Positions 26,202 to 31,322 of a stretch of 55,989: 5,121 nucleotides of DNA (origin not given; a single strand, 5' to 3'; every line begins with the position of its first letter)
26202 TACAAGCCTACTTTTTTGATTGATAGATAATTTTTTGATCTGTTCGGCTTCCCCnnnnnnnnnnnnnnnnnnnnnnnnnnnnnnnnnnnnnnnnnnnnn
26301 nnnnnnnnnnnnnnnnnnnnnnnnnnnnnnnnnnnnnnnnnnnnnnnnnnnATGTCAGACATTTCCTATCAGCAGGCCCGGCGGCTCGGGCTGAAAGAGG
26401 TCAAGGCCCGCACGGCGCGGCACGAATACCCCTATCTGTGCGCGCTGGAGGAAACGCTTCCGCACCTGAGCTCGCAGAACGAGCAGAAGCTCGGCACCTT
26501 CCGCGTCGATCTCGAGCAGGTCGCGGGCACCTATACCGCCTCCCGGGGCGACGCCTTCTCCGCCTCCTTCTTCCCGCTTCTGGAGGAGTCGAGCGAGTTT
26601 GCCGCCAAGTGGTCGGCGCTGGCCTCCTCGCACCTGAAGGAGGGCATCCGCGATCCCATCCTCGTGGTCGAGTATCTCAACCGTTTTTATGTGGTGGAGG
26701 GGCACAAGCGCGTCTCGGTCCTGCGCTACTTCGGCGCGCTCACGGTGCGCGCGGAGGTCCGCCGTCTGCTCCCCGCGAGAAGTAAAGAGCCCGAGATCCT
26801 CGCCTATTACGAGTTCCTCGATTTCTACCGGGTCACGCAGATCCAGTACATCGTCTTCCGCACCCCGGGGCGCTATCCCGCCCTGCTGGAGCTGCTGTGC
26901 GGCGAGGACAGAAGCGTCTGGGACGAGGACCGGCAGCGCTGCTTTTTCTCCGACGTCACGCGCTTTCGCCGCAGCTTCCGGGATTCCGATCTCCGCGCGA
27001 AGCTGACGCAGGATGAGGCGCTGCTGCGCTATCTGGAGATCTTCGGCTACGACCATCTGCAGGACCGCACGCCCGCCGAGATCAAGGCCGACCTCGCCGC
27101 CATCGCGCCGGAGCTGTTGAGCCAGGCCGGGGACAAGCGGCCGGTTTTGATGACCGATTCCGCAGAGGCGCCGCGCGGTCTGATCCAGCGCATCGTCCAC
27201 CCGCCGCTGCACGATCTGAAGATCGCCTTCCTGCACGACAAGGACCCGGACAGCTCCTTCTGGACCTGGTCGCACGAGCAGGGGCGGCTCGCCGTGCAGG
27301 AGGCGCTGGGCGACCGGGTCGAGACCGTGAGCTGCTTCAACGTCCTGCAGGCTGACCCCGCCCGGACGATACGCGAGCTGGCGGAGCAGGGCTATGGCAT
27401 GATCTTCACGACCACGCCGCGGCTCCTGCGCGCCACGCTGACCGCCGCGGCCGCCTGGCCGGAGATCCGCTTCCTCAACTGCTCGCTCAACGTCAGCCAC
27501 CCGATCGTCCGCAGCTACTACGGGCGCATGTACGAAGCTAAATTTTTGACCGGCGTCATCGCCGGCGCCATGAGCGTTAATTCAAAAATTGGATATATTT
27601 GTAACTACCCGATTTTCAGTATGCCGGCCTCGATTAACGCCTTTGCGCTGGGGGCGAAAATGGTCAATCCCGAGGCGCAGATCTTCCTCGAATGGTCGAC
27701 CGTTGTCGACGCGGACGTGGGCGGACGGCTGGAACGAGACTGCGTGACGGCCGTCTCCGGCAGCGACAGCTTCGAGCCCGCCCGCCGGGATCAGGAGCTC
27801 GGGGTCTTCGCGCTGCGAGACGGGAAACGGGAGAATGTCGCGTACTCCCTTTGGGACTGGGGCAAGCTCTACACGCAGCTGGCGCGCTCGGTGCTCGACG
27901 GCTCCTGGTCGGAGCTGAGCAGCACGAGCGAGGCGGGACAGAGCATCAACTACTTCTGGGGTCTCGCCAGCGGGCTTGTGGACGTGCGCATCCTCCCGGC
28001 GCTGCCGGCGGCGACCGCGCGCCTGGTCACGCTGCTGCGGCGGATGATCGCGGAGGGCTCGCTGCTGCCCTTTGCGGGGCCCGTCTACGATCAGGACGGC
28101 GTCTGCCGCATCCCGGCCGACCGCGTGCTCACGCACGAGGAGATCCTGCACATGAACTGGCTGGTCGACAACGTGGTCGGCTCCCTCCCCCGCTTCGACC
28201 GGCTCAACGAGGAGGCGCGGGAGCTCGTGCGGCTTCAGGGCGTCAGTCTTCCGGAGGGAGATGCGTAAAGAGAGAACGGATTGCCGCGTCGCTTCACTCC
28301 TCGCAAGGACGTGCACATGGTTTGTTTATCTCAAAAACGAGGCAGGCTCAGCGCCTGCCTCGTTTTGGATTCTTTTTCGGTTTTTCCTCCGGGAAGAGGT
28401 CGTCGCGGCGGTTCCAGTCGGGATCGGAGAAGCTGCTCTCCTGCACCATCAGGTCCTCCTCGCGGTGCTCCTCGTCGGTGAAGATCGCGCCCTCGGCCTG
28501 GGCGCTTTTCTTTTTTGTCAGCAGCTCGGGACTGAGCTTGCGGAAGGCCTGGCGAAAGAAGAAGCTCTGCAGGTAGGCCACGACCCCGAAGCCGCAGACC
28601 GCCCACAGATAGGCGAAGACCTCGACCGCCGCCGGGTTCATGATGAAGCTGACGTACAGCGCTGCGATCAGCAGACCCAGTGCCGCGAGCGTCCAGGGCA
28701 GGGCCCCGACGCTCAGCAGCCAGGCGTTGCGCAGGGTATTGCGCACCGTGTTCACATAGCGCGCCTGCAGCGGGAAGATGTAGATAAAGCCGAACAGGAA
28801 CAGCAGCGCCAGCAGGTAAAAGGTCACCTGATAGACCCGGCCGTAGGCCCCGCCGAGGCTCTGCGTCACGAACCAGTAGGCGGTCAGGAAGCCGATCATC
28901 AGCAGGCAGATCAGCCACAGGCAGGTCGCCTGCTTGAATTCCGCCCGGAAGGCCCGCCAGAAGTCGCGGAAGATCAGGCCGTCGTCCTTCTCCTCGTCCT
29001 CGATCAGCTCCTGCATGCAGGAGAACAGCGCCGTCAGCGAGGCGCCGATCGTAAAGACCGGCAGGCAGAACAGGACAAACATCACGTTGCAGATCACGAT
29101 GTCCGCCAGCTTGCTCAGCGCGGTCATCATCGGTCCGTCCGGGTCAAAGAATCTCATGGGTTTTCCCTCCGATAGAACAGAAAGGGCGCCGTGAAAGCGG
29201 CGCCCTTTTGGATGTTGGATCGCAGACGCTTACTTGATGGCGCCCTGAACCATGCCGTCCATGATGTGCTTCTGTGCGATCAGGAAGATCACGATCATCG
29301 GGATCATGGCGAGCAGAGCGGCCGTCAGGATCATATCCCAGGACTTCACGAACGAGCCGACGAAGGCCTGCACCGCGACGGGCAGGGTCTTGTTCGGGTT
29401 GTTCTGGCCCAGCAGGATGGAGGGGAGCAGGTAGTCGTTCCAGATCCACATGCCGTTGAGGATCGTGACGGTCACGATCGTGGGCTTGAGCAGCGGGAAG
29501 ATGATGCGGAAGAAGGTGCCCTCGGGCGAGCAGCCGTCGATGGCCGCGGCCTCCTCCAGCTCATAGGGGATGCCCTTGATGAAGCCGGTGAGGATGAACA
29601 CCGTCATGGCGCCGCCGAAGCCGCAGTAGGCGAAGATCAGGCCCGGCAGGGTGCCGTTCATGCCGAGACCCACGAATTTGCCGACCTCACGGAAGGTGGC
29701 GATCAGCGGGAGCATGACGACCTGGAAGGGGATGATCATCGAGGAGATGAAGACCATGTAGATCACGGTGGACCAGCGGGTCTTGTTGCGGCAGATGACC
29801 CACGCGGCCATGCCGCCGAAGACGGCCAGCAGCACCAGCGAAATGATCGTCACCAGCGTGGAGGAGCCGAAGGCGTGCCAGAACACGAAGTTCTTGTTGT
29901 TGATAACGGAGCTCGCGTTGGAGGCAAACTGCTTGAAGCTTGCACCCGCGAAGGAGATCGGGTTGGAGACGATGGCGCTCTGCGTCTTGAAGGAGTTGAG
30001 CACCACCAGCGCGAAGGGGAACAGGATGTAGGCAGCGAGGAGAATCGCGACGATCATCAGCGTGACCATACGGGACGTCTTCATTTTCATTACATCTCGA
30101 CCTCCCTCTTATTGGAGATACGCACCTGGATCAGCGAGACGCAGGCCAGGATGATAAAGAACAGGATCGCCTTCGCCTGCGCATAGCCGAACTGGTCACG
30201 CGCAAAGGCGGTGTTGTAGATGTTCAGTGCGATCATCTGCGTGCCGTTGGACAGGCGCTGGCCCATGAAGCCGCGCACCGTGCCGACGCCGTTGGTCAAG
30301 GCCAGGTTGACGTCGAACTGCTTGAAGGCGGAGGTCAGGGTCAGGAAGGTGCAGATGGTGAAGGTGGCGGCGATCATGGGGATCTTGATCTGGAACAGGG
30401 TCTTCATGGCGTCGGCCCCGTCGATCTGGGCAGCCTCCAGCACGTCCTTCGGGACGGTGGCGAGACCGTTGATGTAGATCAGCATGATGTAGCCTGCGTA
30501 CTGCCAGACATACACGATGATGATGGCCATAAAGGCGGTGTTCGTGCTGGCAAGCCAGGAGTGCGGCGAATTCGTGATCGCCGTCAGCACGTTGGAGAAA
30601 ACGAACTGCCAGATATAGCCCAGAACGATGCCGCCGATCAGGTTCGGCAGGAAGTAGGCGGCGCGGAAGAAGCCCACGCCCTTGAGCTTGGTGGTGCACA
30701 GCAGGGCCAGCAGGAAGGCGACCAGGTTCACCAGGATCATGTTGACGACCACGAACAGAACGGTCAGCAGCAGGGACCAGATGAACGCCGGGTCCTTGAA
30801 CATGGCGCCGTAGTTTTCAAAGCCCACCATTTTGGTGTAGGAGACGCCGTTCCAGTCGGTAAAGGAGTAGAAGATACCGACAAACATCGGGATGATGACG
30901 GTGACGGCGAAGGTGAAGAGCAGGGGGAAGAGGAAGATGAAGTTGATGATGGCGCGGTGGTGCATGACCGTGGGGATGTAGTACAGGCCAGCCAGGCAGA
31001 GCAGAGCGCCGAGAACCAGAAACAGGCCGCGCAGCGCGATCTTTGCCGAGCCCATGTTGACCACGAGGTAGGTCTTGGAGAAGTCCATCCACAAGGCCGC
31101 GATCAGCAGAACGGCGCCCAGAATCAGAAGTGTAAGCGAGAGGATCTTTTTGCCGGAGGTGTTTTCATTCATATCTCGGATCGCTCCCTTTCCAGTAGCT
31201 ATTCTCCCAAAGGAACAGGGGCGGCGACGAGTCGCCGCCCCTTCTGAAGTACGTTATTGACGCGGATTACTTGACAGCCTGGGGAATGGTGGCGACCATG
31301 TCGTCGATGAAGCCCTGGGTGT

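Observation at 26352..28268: Signal-peptide-less ParB/sulfiredoxin-like domain fused to a BMP/PnrA-type ligand-binding domain, embedded in a sugar ABC cassette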

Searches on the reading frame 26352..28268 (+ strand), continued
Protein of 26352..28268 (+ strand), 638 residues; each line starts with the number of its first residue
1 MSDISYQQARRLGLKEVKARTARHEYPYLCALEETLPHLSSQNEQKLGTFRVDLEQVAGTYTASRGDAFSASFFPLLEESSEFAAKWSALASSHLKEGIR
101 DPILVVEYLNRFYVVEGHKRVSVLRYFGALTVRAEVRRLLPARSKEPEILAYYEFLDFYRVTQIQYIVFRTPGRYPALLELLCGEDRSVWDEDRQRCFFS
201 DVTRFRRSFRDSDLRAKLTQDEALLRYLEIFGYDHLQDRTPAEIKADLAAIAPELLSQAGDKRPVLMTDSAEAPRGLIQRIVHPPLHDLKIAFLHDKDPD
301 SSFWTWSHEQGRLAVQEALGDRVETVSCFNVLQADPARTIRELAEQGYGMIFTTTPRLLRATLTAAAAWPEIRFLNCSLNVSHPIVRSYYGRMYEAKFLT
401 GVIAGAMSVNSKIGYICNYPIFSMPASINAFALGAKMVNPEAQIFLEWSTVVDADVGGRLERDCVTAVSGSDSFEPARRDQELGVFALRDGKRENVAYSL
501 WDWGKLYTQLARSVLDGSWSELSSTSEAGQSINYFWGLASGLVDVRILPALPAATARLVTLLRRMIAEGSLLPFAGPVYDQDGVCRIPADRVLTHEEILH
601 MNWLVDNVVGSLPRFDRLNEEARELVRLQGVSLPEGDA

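Call 14: find_encoding_contigs(protein=P0119, flank=8000, max_places=3)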
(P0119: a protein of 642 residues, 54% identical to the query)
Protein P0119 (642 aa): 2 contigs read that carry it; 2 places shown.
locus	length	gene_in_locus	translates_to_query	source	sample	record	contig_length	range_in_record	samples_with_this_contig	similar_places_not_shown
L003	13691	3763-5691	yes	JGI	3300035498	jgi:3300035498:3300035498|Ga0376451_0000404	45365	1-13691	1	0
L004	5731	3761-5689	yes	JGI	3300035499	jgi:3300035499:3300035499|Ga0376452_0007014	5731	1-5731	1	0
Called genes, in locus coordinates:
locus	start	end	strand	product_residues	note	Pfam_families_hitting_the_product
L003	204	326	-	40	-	-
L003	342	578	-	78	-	PF01797:Y1_Tnp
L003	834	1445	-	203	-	PF12464:Mac, PF00132:Hexapep, PF14602:Hexapep_2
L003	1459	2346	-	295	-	PF00165:HTH_AraC (weak), PF12833:HTH_18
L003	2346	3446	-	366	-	PF00005:ABC_tran, PF02463:SMC_N (weak), PF13304:AAA_21 (faint), PF17912:OB_MalK, PF08402:TOBE_2 (weak)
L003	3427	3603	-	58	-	-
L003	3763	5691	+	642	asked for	PF02608:Bmp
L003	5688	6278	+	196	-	PF00149:Metallophos, PF12850:Metallophos_2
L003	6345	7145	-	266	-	PF04854:DUF624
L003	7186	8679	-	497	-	PF02446:Glyco_hydro_77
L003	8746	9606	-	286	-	PF00528:BPD_transp_1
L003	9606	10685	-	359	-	PF00528:BPD_transp_1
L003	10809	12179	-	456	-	PF01547:SBP_bac_1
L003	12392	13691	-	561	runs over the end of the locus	PF00128:Alpha-amylase, PF16657:Malt_amylase_C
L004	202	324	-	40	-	-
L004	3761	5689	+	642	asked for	PF02608:Bmp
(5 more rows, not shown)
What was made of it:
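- This shows the partner was lost in the window lineage (call 14).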

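Call 20: predict_structure(alignment_id=A1)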
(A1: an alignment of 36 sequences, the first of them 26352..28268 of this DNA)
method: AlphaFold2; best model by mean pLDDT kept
length: 638 residues; sequences in the alignment: 36
mean_pLDDT: 82.7   pTM: 0.66
mean pLDDT of the five models: 82.7, 76.7, 75.4, 72.1, 68.7
residues with pLDDT >= 90: 220; 70-90: 324; 50-70: 67; < 50: 27
segments of 3 or more residues with pLDDT < 50: 259-261, 471-481, 523-529, 634-638
pLDDT, mean of each block of 10 residues (from residue 1): 77 92 90 86 87 89 85 88 87 81 92 92 88 92 90 94 89 89 84 89 91 82 86 84 83 64 60 55 75 89 80 92 94 88 93 85 79 78 69 90 93 80 83 96 87 62 72 42 74 82 87 79 50 80 88 95 94 93 93 85 92 80 72 45
secondary structure, 60 per line:
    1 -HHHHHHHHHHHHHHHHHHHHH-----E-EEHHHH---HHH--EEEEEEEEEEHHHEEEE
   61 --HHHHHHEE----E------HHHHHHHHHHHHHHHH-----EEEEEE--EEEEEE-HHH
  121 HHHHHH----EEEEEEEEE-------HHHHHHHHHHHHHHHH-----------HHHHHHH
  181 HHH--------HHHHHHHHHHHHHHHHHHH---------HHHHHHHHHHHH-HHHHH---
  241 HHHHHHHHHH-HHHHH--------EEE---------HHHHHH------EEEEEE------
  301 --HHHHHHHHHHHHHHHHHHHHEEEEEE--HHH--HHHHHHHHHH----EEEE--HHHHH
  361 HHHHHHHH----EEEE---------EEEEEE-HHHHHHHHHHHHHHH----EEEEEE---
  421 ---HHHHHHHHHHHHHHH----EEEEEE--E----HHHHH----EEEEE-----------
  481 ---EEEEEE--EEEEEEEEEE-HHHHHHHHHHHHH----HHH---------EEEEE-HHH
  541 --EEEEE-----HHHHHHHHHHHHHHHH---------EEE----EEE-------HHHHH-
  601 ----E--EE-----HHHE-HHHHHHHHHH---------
elements in order: H2-22 H32-35 E44-53 E57-60 H63-68 H82-97 E103-108 E111-116 H118-126 E131-139 H147-162 H174-183 H192-210 H220-231 H233-237 H241-250 H252-256 E265-267 H277-282 E289-294 H303-322 E323-328 H336-345 E350-353 H356-368 E373-376 E386-391 H393-407 E412-417 H424-438 E443-448 H456-460 E465-469 E484-489 E492-501 H503-515 E532-536 E543-547 H553-568 E578-580 E585-587 H595-599 H620-629

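Call 22: fold_search(model_id=the predicted structure, library=pdb)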
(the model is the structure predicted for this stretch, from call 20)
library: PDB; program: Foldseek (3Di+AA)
matches with E <= 10: 1398; with E <= 0.001: 53
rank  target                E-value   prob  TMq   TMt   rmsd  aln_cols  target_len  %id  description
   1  6pii_A                2.7e-23  1.00  0.41  0.74   4.2       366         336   27  The evolving story of AtzT, a periplasmic binding protein (released 2019-11-13)
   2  6pi5_A                4.2e-23  1.00  0.40  0.73   4.7       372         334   26  The evolving story of AtzT, a periplasmic binding protein (released 2019-11-13)
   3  6pi5_D                2.1e-22  1.00  0.40  0.74   4.5       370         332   25  The evolving story of AtzT, a periplasmic binding protein (released 2019-11-13)
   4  6pi6_A                3.5e-22  1.00  0.39  0.72   4.7       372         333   26  The evolving story of AtzT, a periplasmic binding protein (released 2019-11-13)
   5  6pi5_C                4.7e-22  1.00  0.40  0.74   4.6       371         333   26  The evolving story of AtzT, a periplasmic binding protein (released 2019-11-13)
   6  3s99                  9.1e-22  1.00  0.43  0.79   3.6       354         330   28  Crystal structure of a basic membrane lipoprotein from brucella melitensis, iodide soak (released 2011-06-22)
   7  6pi6_C                1.4e-21  1.00  0.40  0.73   4.5       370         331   25  The evolving story of AtzT, a periplasmic binding protein (released 2019-11-13)
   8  6yag_C                5.5e-13  1.00  0.33  0.60   8.7       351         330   16  Crystal structure of PnrA from S. pneumoniae in complex with thymidine (released 2021-02-10)
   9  6yag_D                8.1e-13  1.00  0.34  0.60   7.9       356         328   16  Crystal structure of PnrA from S. pneumoniae in complex with thymidine (released 2021-02-10)
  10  6y9u_B                8.5e-13  1.00  0.34  0.61   8.4       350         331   14  Crystal structure of PnrA from S. pneumoniae in complex with adenosine (released 2021-02-10)
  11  6yab_AAA              9.0e-13  1.00  0.34  0.61   6.2       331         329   15  Crystal structure of PnrA from S. pneumoniae in complex with uridine (released 2021-02-10)
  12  6y9u_A                1.8e-12  1.00  0.34  0.61   8.4       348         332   14  Crystal structure of PnrA from S. pneumoniae in complex with adenosine (released 2021-02-10)
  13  6yab_DDD              2.0e-12  1.00  0.34  0.61   6.1       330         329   15  Crystal structure of PnrA from S. pneumoniae in complex with uridine (released 2021-02-10)
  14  6y9u_D                3.4e-12  1.00  0.34  0.60   8.5       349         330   15  Crystal structure of PnrA from S. pneumoniae in complex with adenosine (released 2021-02-10)
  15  7x0r_A                7.1e-12  1.00  0.34  0.65   4.4       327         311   20  Crystal structure of substrate binding protein Lbp complexed wtih guanosine from Clostridium thermocellum (released 2022-09-14)
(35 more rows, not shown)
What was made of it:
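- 27216..28211 (+): Residues 289-620: BMP/PnrA-type (PBP type I) ligand-binding domain of the AtzT / Brucella-BMP subgroup, with a remodelled pocket. Foldseek 6pii 2.7e-23, TM(target) 0.74-0.79 (call 22).
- On BMP/PnrA family ABC-transporter substrate-binding lipoproteins (PF02608): Foldseek 2.7e-23 (call 22).
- Closest known: Med. Same: It has the BMP fold (Foldseek 2e-10, call 22) and is used outside classical transport.
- Tried and rejected: It was dominated by the BMP domain and said nothing about the N-module (call 22).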

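Call 31: search_protein_families(library=pfam, proteins=[L003:5688-6278:+], max_evalue=0.001)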
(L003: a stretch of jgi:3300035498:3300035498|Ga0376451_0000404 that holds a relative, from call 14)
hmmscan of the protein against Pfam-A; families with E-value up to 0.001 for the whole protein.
L003:5688-6278:+ (196 aa): 2 families
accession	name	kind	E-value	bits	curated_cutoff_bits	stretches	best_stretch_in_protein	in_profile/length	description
PF12850.12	Metallophos_2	-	2.4e-08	34.6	27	1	1-187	1-131/154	Calcineurin-like phosphoesterase superfamily domain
PF00149.33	Metallophos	-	8e-08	33.4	21.5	1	24-168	29-190/191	Calcineurin-like phosphoesterase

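Call 45: search_protein_families(library=ncbifam, proteins=[L003:5688-6278:+], max_evalue=0.01)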
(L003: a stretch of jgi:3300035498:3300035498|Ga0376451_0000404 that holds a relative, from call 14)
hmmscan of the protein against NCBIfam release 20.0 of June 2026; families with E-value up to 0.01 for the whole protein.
L003:5688-6278:+ (196 aa): 2 families
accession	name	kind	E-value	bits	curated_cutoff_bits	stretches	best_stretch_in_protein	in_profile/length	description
TIGR03729.1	acc_ester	subfamily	0.0021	17.5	148.25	0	142-180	194-232/239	putative phosphoesterase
TIGR00040.1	yfcE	subfamily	0.0023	18.1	56.25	1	1-64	1-67/158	YfcE family phosphodiesterase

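Call 64: search_protein_families(library=padloc, proteins=[window:26352-28268:+], max_evalue=0.1)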
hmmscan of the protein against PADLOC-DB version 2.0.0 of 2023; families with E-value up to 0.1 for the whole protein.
window:26352-28268:+ (638 aa): 0 families

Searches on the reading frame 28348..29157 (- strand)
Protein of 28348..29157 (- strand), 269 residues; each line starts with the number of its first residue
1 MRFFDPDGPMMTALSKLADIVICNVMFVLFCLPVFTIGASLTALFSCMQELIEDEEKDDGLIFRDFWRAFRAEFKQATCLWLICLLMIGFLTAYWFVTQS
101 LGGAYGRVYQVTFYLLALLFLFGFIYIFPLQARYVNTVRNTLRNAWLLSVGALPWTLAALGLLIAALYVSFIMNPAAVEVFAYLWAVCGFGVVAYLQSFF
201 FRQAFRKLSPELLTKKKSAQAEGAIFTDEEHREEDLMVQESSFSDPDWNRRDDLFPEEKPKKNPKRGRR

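Call 6: search_protein_families(library=pfam, proteins=[window:28348-29157:-], max_evalue=10)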
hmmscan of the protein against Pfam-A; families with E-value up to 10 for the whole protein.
window:28348-29157:- (269 aa): 4 families
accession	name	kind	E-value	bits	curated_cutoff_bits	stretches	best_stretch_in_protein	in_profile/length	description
PF04854.19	DUF624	-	1.2e-17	64.2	24.2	1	20-92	1-74/77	Protein of unknown function, DUF624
PF13480.13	Acetyltransf_6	-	0.062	13.9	22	1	178-213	81-115/143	Acetyltransferase (GNAT) domain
PF20990.2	DUF2207_C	-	2.2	8.3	33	0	42-211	108-195/247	Predicted membrane protein (DUF2207) C-terminal domain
PF13567.11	DUF4131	-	5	7.2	31.6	2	153-225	3-73/165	Domain of unknown function (DUF4131)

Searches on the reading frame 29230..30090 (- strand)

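Call 6: search_protein_families(library=pfam, proteins=[window:29230-30090:-], max_evalue=10)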
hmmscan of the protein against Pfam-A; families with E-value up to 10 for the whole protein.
window:29230-30090:- (286 aa): 2 families
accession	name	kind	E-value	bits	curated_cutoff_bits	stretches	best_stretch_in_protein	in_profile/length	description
PF00528.27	BPD_transp_1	-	3.5e-21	76.2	26.4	1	90-276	3-178/184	Binding-protein-dependent transport system inner membrane component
PF01988.24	VIT1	-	9.5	6.4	28.1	1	42-116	131-202/214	VIT family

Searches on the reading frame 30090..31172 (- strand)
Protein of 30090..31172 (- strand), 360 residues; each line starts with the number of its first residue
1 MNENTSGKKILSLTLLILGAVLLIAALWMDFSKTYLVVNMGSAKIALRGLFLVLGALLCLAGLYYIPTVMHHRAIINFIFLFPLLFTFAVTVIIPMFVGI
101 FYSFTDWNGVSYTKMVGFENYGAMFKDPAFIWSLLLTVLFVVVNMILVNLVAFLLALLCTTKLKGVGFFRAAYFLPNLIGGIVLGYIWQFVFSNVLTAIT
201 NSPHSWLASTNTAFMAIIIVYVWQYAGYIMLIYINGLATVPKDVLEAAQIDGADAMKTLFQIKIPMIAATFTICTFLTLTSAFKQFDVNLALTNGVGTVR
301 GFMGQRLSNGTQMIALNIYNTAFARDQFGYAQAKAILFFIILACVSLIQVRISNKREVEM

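Call 5: search_protein_families(library=pfam, proteins=[window:30090-31172:-], max_evalue=0.01)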
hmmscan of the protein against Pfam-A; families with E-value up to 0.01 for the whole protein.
window:30090-31172:- (360 aa): 1 family
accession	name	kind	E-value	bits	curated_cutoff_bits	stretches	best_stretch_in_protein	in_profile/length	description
PF00528.27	BPD_transp_1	-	2.1e-15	57.3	26.4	1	172-355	27-181/184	Binding-protein-dependent transport system inner membrane component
